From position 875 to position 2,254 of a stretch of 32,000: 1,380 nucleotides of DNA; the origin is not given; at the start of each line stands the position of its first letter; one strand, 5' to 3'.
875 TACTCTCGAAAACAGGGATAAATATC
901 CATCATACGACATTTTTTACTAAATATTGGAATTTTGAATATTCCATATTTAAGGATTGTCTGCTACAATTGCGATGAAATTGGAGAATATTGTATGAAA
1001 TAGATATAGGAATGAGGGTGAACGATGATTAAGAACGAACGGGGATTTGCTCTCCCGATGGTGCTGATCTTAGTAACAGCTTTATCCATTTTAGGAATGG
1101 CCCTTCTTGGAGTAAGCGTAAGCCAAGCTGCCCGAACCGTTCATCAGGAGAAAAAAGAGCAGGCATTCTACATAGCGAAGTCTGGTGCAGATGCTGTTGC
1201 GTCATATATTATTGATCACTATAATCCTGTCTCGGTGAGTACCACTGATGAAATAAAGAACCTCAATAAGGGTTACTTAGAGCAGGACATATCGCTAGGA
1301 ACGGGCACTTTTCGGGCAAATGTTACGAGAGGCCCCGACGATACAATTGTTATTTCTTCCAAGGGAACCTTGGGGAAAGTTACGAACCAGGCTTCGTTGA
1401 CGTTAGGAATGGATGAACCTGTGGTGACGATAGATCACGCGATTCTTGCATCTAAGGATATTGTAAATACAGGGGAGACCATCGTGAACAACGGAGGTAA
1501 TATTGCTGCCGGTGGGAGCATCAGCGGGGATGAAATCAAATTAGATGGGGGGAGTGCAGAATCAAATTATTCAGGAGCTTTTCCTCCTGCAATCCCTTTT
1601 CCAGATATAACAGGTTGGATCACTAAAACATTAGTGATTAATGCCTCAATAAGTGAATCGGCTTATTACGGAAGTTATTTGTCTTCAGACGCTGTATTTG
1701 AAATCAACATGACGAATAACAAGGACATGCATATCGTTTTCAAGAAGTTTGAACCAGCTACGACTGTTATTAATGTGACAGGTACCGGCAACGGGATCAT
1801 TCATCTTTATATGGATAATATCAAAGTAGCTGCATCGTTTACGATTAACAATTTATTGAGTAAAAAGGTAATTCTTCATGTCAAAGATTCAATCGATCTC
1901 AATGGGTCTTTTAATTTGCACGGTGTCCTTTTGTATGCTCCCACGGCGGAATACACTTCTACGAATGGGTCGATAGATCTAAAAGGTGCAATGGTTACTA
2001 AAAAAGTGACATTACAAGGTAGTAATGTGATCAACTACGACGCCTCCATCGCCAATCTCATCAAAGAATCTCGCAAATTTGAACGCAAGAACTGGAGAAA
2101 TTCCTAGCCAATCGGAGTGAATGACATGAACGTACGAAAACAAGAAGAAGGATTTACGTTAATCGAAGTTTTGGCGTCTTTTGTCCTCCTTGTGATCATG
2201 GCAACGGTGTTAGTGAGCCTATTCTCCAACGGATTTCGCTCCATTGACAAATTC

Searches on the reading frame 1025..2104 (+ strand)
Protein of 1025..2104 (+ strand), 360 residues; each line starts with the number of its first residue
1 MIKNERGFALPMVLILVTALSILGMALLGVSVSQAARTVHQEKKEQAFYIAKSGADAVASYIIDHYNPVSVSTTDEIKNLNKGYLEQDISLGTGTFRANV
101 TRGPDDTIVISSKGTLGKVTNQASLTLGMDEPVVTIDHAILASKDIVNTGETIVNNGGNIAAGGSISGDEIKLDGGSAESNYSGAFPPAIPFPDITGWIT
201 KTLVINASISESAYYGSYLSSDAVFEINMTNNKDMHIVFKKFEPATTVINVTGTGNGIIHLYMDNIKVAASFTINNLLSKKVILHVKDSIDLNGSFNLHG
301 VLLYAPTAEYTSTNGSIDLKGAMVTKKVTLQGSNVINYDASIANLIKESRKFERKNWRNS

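Call 3: search_protein_families(library=pfam, proteins=[window:1025-2104:+], max_evalue=1)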
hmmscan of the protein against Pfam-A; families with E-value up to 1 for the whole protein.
window:1025-2104:+ (360 aa): 2 families
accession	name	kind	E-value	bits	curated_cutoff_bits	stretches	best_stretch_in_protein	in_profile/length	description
PF23981.1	DUF7305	-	4.5e-08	33.6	27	1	214-344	51-184/185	Domain of unknown function (DUF7305)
PF14341.11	PilX_N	-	4.8e-06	26.9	25.5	1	6-54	1-49/51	PilX N-terminal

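Call 4: search_protein_families(library=ncbifam, proteins=[window:1025-2104:+], max_evalue=1)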
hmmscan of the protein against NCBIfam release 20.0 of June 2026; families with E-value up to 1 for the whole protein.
window:1025-2104:+ (360 aa): 1 family
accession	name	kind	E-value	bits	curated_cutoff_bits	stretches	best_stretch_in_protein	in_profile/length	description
NF037980.1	T2SS_GspK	equivalog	0.0013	18.3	130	1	5-64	1-60/307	type II secretion system minor pseudopilin GspK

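Call 37: find_related_loci(query=A3, collection=genome_contigs, flank=4000)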
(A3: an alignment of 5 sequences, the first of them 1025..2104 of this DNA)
Query A3 (360 aa) in genome_contigs; peptide patterns used: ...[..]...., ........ (x = any residue, [..] = any of these).
81 stretches matched a pattern; 12 encode a relative of the query (tblastn E <= 1e-3); 12 distinct loci.
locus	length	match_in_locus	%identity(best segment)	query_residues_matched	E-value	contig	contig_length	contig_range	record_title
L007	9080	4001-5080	52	1-357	6e-117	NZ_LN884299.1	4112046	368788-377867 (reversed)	Paenibacillus ihumii strain AT5, whole genome shotgun sequence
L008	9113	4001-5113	55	1-357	8e-116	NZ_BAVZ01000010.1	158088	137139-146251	Paenibacillus pini JCM 16418, whole genome shotgun sequence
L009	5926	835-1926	54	1-357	1e-111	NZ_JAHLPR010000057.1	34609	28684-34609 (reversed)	Paenibacillus sp. MSJ-34 M-34_ctg0057, whole genome shotgun sequence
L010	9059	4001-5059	51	1-357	4e-103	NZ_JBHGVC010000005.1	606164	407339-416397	Paenibacillus lentus strain P8CEA5 P8CEA5_Assembly_contig_5, whole genome shotgun sequence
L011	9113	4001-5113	51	1-357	1e-101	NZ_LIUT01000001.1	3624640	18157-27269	Paenibacillus solani strain FJAT-22460 super7, whole genome shotgun sequence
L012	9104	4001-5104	48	1-357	9e-94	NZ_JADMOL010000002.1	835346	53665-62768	Paenibacillus sp. 1001270B_150601_E10 NODE_2_length_835346_cov_4.31798, whole genome shotgun sequence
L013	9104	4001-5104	45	1-357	3e-85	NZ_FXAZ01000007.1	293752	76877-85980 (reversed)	Paenibacillus aquistagni strain 11, whole genome shotgun sequence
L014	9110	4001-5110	58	1-359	8e-130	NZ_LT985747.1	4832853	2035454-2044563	Paenibacillus faecalis strain Marseille-P3787, whole genome shotgun sequence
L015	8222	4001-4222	35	3-76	4e-9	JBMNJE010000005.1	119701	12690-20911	MAG: Caldicoprobacterales bacterium isolate SBF912LR0HQ0068 contig_27331, whole genome shotgun sequence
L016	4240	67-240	33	2-59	4e-8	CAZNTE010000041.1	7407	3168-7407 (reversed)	MAG TPA_asm: uncultured Tissierellaceae bacterium isolate binchicken_co173_922 genome assembly, contig: NODE_33204_lengt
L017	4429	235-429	37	1-65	4e-8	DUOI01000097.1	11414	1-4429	MAG TPA_asm: Clostridiales bacterium isolate AS08sgBPME_164 231918_AS08, whole genome shotgun sequence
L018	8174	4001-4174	34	1-58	7e-6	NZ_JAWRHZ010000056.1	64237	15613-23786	MAG: Proteiniborus sp. isolate ADS25 c_000000217365, whole genome shotgun sequence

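Call 78: search_solved_structures(query=A3, max_evalue=10)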
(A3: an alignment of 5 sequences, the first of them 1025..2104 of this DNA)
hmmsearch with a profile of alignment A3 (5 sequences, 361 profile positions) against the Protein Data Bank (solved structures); distinct sequences matched with E-value up to 10: 1.
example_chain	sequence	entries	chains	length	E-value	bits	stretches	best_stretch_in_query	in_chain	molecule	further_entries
8c5h_N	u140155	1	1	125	0.54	12.8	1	173-250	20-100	NbSyt1 nanobody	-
